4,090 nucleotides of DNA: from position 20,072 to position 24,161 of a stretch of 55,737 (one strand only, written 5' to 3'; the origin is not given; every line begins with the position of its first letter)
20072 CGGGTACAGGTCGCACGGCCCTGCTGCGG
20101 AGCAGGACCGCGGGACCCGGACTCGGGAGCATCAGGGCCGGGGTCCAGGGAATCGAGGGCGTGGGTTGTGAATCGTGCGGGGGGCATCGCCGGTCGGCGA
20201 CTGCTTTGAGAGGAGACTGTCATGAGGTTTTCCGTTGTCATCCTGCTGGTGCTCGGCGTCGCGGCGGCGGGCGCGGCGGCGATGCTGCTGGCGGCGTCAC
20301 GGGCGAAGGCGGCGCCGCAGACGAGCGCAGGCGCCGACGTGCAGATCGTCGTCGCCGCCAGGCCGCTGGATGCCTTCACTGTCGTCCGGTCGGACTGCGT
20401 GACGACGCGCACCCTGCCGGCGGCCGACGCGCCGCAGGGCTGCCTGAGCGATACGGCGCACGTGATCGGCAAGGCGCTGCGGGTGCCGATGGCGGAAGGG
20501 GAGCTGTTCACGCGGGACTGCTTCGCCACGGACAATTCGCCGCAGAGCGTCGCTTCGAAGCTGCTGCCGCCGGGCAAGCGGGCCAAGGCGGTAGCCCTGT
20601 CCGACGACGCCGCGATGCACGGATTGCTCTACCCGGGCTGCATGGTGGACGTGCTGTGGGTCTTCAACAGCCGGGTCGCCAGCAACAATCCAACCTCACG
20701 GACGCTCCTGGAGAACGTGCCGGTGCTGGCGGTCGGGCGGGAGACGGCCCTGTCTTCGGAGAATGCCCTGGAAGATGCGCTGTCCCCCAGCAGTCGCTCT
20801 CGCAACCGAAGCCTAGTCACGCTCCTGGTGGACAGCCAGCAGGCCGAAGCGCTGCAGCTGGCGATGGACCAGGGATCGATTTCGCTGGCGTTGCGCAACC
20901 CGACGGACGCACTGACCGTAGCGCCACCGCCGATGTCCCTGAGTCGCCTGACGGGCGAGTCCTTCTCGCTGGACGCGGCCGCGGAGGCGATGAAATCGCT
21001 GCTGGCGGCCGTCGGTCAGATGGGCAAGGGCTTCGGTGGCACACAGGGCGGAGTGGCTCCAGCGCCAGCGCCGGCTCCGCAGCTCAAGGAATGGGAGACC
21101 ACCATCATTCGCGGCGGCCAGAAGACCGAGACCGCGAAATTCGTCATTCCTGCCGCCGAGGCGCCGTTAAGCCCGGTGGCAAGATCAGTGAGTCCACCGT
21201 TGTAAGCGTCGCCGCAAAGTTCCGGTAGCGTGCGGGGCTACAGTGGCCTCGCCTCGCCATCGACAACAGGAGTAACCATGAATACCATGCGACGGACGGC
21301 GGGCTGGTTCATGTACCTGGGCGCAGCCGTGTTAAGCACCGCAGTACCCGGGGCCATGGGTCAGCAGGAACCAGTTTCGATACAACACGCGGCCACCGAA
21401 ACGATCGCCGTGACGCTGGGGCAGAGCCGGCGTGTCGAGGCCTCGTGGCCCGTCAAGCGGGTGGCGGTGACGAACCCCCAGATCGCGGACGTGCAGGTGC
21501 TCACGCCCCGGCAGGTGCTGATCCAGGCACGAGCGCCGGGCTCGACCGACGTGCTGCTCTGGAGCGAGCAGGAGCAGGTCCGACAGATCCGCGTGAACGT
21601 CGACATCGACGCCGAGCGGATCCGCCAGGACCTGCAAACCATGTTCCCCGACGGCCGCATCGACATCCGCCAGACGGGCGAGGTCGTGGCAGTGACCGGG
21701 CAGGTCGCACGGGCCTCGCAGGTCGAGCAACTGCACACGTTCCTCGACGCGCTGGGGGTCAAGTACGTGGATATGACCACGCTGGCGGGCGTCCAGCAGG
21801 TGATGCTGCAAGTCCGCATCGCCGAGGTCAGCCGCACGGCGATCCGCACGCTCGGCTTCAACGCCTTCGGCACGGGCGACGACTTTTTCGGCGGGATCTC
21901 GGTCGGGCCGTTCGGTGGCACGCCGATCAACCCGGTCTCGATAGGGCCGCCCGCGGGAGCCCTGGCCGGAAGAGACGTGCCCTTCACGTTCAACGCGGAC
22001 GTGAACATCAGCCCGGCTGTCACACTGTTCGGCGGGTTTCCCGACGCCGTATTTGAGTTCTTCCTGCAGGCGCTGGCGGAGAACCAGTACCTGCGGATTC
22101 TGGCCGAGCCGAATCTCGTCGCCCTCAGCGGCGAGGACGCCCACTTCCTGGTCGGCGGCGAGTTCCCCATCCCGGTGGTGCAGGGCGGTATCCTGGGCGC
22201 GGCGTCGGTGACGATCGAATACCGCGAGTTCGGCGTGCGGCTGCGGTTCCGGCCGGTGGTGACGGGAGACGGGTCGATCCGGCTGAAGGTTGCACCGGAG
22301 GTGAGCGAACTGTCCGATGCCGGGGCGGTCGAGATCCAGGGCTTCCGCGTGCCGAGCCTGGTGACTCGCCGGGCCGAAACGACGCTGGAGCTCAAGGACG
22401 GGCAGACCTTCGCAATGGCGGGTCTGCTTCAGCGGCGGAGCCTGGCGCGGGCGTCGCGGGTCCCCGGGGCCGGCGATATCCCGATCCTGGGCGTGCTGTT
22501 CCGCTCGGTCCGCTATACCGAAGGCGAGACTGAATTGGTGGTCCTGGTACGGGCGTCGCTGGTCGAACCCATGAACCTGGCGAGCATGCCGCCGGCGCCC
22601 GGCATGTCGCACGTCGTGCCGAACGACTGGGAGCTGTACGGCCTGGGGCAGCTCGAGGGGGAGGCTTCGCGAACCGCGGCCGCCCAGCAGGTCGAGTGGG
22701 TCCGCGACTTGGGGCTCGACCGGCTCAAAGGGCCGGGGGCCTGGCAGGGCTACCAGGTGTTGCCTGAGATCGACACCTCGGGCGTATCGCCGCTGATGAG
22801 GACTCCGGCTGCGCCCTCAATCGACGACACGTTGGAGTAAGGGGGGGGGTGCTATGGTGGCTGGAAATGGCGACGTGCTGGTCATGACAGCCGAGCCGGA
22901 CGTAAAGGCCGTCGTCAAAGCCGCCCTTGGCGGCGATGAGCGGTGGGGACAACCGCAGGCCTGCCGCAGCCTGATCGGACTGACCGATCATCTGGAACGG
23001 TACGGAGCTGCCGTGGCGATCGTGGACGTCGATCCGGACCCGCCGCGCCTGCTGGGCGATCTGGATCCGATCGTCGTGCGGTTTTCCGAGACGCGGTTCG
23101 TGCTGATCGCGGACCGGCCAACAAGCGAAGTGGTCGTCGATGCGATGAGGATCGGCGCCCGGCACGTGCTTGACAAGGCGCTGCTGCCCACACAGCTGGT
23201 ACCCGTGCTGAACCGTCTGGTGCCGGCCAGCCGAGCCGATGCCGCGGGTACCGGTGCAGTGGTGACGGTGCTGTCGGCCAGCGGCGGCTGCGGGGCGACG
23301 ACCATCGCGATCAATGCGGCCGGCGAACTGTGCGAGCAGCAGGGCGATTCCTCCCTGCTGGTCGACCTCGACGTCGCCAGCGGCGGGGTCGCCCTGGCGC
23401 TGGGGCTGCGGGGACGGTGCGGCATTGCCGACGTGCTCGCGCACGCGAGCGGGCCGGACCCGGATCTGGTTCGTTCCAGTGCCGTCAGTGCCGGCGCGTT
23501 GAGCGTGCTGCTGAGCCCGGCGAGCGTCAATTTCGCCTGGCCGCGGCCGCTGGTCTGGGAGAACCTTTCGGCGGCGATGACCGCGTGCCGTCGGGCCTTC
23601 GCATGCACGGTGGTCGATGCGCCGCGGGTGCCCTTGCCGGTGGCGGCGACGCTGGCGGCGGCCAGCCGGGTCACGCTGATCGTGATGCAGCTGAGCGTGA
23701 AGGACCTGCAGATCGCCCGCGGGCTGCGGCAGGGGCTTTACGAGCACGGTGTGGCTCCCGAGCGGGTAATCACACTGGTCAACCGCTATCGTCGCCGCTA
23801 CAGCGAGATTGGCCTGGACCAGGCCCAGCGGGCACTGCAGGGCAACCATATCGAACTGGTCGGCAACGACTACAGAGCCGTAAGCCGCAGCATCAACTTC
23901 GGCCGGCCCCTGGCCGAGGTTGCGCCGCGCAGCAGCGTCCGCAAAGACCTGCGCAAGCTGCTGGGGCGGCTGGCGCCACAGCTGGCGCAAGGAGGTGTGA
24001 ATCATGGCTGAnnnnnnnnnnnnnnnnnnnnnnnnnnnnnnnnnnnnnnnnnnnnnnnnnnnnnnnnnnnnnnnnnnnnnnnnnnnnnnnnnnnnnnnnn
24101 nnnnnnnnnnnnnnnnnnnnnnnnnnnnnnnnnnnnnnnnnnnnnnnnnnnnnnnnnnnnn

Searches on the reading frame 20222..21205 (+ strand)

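Call 11: search_protein_families(library=pfam, proteins=[window:20222-21205:+], max_evalue=0.001)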
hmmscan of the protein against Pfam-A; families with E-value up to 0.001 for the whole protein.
window:20222-21205:+ (327 aa): 3 families
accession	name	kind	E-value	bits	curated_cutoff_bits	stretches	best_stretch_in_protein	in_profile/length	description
PF16976.10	RcpC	-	1.7e-22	79.9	28.8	1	112-225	4-114/114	Flp pilus assembly protein RcpC/CpaB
PF08666.17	SAF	-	4.3e-06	27.6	21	1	42-99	3-60/63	SAF domain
PF13144.11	ChapFlgA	-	5.4e-05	23.7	23.8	1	41-99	2-58/122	Chaperone for flagella basal body P-ring formation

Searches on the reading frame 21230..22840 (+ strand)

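Call 11: search_protein_families(library=pfam, proteins=[window:21230-22840:+], max_evalue=0.001)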
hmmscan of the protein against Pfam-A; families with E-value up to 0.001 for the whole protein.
window:21230-22840:+ (536 aa): 2 families
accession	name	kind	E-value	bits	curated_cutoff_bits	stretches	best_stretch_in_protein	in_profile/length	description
PF00263.26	Secretin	-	9.8e-39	133.1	27.5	1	281-445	1-168/169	Bacterial type II and III secretion system protein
PF13629.12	T2SS-T3SS_pil_N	-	7.8e-20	70.8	23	1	56-124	2-71/72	Pilus formation protein N terminal region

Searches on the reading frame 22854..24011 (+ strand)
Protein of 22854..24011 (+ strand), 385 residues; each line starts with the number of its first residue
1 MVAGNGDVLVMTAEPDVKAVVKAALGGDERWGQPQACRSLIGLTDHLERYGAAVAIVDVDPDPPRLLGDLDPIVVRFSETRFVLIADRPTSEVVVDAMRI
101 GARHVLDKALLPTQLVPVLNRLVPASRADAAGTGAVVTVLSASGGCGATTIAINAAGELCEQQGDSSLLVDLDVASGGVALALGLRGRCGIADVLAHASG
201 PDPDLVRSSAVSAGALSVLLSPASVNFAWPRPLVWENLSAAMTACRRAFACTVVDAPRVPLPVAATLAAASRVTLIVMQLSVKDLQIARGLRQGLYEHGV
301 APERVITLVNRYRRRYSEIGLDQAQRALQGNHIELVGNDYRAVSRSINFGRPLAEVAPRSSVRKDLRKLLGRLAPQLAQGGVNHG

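Call 11: search_protein_families(library=pfam, proteins=[window:22854-24011:+], max_evalue=0.001)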
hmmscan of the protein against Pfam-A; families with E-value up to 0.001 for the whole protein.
window:22854-24011:+ (385 aa): 2 families
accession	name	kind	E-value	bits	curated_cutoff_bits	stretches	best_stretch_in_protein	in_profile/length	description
PF01656.29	CbiA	-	5.3e-05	23.6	25.4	0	137-329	1-100/125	CobQ/CobB/MinD/ParA nucleotide binding domain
PF10609.15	ParA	-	0.00081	19.3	27.1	0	135-188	4-56/246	NUBPL iron-transfer P-loop NTPase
